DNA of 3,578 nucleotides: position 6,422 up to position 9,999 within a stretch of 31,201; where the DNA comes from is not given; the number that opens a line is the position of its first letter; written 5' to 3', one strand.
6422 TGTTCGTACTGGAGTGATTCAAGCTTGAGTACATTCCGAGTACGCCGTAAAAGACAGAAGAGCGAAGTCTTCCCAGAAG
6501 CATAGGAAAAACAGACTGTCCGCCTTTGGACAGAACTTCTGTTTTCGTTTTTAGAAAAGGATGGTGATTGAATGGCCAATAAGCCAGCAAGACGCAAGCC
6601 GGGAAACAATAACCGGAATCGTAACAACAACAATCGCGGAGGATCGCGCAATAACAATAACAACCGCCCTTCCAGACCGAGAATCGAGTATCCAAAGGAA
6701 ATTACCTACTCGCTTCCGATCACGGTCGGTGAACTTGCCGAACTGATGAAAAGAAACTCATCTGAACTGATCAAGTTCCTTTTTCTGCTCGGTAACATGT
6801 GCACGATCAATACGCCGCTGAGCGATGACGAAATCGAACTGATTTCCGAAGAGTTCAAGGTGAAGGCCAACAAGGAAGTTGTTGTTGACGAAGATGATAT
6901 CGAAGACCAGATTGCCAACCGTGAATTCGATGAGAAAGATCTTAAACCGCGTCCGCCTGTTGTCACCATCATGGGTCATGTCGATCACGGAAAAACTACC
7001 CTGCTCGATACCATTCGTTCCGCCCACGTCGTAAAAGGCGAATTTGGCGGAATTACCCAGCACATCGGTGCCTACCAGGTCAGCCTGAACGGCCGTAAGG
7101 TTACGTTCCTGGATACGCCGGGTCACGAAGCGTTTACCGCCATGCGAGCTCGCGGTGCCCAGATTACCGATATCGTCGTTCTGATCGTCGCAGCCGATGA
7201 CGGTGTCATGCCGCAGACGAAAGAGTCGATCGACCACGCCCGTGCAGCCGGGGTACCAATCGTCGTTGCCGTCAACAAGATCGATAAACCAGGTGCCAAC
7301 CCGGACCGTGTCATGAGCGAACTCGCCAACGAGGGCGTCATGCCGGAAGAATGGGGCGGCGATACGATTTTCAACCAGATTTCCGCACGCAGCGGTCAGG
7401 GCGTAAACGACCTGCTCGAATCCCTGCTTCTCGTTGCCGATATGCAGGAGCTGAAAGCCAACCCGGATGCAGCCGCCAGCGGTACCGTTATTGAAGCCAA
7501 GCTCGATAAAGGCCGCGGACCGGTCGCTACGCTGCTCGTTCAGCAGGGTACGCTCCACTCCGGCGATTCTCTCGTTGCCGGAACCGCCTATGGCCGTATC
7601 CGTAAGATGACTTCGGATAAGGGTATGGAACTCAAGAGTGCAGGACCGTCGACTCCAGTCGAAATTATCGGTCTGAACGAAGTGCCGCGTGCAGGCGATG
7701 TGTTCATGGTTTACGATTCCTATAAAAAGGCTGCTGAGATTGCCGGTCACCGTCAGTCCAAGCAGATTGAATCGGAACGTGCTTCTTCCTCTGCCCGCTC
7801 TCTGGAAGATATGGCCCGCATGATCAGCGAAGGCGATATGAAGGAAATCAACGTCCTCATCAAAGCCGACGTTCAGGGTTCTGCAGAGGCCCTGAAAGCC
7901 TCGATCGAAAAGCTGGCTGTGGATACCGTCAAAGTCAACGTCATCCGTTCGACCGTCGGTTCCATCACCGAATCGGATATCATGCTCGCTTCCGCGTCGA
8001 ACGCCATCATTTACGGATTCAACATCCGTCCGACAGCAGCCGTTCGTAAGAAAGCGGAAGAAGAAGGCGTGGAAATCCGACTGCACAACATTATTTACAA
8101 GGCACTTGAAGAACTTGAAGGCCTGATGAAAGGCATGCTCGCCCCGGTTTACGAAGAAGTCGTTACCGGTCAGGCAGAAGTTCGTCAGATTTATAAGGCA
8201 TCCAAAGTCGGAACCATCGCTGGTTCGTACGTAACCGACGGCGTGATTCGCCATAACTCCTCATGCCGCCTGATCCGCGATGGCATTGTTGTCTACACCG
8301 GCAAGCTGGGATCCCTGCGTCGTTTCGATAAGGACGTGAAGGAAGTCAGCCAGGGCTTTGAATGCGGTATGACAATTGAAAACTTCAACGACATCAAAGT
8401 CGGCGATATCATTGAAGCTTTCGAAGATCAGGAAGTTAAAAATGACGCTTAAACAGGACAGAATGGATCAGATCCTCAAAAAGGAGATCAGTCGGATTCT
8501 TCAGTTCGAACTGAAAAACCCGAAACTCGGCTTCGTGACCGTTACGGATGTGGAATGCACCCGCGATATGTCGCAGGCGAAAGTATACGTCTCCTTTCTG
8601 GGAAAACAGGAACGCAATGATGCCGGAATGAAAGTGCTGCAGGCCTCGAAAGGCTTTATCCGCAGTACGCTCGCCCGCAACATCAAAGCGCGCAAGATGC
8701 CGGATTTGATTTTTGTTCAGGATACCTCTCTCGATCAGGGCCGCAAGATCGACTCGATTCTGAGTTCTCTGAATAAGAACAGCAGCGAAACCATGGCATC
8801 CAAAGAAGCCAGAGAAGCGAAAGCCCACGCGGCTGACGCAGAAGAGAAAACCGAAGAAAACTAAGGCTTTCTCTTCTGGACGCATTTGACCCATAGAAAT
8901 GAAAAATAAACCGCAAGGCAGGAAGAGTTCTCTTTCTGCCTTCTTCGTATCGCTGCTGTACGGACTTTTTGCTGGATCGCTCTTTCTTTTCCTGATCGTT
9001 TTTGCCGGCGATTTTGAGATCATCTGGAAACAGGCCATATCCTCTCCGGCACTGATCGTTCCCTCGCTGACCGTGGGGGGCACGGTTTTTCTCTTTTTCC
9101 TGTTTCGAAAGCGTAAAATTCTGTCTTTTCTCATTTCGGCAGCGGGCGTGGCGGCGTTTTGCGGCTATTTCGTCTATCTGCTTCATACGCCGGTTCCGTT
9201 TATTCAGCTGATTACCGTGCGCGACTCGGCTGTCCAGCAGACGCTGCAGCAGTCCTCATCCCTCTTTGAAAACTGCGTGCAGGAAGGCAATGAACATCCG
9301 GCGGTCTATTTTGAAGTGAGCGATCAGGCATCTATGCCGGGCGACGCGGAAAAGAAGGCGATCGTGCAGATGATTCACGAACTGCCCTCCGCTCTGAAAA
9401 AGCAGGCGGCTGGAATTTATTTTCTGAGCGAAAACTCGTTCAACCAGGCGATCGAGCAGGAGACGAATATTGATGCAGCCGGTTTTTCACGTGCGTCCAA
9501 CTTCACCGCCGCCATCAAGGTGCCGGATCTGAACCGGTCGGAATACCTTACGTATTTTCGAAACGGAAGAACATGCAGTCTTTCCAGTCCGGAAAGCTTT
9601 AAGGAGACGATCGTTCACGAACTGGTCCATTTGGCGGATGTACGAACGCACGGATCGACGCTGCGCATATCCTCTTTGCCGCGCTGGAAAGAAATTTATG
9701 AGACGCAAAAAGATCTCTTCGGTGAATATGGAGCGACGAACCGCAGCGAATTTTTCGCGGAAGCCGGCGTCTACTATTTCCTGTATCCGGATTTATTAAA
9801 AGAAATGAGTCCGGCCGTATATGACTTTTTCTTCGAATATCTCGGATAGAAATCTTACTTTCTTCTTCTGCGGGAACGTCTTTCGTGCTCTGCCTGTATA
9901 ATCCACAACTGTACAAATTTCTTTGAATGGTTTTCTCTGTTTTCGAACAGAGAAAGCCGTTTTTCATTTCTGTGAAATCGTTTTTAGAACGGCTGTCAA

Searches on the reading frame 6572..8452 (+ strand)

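Call 7: search_protein_families(library=pfam, proteins=[window:6572-8452:+], max_evalue=0.001)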
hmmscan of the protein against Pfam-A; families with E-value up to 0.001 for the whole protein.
window:6572-8452:+ (626 aa): 9 families
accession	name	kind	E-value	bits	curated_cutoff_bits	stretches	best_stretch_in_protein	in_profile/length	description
PF11987.13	IF-2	-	4.9e-42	143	27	1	401-515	2-116/117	Translation-initiation factor 2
PF00009.33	GTP_EFTU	-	7.4e-37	127.2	26.5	1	131-286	6-183/188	Elongation factor Tu GTP binding domain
PF22042.2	EF-G_D2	-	1.3e-30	105.8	27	1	302-380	2-83/84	Elongation factor G domain 2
PF01926.29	MMR_HSR1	-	1.5e-11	44.8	21.9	1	131-236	2-113/113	50S ribosome-binding GTPase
PF04760.21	IF2_N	-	4.1e-11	42.9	25.3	1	49-97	3-52/53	Translation initiation factor IF-2, N-terminal region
PF03144.31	GTP_EFTU_D2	-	6e-09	36.6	30.3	1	547-614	1-72/73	Elongation factor Tu domain 2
PF00025.27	Arf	-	2.6e-08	34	22.3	1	133-285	19-170/174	ADP-ribosylation factor family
PF02421.24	FeoB_N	-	8.1e-05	22.6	27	1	131-238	3-116/156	Ferrous iron transport protein B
PF00071.28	Ras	-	0.00061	19.9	21.6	0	132-285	3-156/162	Ras family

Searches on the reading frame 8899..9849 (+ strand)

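Call 7: search_protein_families(library=pfam, proteins=[window:8899-9849:+], max_evalue=0.001)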
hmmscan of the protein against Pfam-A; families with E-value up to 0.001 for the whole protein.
window:8899-9849:+ (316 aa): 2 families
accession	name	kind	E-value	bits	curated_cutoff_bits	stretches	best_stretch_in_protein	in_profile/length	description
PF07737.17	ATLF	-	2.8e-07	30.9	27.4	1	239-311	115-190/193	Anthrax toxin lethal factor, N- and C-terminal domain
PF06167.18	Peptidase_M90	-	4.6e-07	30.1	26.2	1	270-313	197-240/243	Glucose-regulated metallo-peptidase M90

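Call 10: search_protein_families(library=ncbifam, proteins=[window:8899-9849:+], max_evalue=0.01)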
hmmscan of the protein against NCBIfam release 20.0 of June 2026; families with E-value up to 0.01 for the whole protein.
window:8899-9849:+ (316 aa): 0 families
